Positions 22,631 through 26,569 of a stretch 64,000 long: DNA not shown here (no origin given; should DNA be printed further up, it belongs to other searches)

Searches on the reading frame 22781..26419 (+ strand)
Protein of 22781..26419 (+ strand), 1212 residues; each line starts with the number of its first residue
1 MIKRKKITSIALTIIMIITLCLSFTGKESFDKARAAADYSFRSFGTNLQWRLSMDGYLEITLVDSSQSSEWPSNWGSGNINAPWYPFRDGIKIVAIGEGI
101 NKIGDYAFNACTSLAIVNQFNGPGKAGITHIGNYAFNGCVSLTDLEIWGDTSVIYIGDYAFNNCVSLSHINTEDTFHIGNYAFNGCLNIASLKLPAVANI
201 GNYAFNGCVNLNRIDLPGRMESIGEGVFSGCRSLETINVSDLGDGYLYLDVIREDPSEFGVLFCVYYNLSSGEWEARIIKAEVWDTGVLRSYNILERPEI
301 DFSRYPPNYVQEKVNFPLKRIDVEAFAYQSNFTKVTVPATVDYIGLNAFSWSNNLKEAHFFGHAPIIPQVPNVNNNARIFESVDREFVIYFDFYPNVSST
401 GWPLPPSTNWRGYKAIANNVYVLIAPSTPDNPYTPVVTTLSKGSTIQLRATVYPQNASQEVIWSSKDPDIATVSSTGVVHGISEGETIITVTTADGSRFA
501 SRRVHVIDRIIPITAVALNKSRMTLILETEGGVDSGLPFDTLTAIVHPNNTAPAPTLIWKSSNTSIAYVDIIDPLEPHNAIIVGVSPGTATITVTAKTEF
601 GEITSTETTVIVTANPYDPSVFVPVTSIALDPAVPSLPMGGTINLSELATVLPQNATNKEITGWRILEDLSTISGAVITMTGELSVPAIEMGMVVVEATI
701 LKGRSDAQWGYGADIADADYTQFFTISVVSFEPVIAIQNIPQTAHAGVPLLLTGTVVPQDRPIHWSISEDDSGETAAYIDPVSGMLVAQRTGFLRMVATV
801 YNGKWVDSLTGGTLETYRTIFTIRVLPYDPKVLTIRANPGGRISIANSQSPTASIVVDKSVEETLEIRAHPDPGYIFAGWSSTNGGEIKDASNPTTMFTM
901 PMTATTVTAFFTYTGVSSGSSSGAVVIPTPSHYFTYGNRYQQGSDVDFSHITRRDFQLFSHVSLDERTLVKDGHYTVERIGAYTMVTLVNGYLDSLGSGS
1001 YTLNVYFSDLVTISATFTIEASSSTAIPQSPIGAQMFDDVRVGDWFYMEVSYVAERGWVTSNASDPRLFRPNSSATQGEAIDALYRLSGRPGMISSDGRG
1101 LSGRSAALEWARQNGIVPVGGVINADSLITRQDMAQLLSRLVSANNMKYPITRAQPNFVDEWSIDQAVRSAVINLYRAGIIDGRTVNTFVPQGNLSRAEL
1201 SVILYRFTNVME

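Call 7: search_protein_families(library=pfam, proteins=[window:22781-26419:+], max_evalue=0.01)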
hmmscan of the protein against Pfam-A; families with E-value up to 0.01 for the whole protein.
window:22781-26419:+ (1212 aa): 7 families
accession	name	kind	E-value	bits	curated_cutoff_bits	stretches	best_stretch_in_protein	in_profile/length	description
PF13306.12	LRR_5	-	7.4e-48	162.1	27.7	3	129-240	1-109/127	BspA type Leucine rich repeat region (6 copies)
PF02368.24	Big_2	-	1.1e-24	86.6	22.8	2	434-497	8-72/79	Bacterial Ig-like domain (group 2)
PF18998.6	Flg_new_2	-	9.8e-11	41.9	23.6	1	863-913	23-71/73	Divergent InlB B-repeat domain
PF00395.25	SLH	-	2.2e-10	40.7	20.8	1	1167-1200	11-43/44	S-layer homology domain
PF13855.12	LRR_8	-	0.0024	18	27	0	199-240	15-57/61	Leucine rich repeat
PF13629.12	T2SS-T3SS_pil_N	-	0.0025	17.9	23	0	478-506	43-71/72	Pilus formation protein N terminal region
PF03442.20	CBM_X2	-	0.0083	16.6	28.9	0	958-1009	28-75/83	Carbohydrate binding domain X2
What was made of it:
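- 22781..26419 (+): SLH-domain surface protein (1212 aa): LRR_5, Big_2, Flg_new_2, C-terminal SLH. Call 7.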
